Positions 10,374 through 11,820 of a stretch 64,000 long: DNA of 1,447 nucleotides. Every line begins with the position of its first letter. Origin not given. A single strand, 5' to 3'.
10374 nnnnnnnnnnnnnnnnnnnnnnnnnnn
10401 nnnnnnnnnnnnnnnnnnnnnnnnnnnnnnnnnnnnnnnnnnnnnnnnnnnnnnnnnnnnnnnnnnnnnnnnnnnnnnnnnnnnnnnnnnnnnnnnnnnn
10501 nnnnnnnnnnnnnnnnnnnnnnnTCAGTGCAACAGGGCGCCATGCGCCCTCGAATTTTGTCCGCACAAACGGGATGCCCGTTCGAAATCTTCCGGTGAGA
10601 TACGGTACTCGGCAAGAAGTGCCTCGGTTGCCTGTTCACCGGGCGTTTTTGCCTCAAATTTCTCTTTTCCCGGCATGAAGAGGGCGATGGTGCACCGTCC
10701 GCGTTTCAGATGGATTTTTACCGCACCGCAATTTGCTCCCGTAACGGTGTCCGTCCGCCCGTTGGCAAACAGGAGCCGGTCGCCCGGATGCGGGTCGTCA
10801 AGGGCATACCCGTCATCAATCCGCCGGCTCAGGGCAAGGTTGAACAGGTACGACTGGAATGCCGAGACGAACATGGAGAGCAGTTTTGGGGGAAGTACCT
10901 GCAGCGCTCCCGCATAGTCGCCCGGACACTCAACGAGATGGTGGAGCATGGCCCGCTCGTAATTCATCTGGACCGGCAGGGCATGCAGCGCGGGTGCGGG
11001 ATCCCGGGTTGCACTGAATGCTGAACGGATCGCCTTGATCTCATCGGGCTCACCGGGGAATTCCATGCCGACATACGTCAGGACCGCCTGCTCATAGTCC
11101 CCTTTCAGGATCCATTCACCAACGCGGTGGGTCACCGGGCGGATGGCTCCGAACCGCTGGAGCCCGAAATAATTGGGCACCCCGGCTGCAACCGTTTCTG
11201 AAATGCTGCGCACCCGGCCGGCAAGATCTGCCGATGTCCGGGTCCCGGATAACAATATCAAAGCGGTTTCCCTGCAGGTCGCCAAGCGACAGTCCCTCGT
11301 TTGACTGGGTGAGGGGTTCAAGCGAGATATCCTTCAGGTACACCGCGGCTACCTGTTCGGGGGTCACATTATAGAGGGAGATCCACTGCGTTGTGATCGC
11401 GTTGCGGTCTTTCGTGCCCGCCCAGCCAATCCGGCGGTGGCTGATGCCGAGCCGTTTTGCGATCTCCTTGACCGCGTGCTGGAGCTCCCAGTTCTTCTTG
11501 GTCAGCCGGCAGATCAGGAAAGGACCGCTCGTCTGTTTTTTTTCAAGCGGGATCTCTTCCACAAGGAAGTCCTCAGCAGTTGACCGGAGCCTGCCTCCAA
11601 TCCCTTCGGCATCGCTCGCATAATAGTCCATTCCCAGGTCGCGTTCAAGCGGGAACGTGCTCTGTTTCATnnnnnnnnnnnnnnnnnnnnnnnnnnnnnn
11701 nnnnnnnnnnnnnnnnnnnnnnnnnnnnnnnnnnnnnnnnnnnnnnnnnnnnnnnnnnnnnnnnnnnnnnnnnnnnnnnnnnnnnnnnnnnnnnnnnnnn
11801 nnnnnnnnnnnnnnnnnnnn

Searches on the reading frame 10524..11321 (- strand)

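Call 28: search_protein_families(library=pfam, proteins=[window:10524-11321:-], max_evalue=0.00001)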
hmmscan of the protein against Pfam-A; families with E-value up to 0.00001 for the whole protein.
window:10524-11321:- (265 aa): 1 family
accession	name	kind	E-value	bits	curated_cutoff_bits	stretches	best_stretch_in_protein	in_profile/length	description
PF01142.23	TruD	-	3.6e-73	247.2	27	1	29-253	140-366/412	tRNA pseudouridine synthase D (TruD)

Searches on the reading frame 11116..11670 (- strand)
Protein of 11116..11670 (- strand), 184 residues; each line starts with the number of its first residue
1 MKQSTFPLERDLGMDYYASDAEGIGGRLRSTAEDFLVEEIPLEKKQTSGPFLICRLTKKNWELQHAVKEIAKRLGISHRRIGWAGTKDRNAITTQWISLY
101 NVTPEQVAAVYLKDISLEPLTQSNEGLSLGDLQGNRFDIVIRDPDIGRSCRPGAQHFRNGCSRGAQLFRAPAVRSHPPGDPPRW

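Call 28: search_protein_families(library=pfam, proteins=[window:11116-11670:-], max_evalue=0.00001)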
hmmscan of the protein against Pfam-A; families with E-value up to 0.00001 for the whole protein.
window:11116-11670:- (184 aa): 1 family
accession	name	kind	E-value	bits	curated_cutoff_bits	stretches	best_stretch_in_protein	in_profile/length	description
PF01142.23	TruD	-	3.9e-54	184.5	27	1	12-145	2-139/412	tRNA pseudouridine synthase D (TruD)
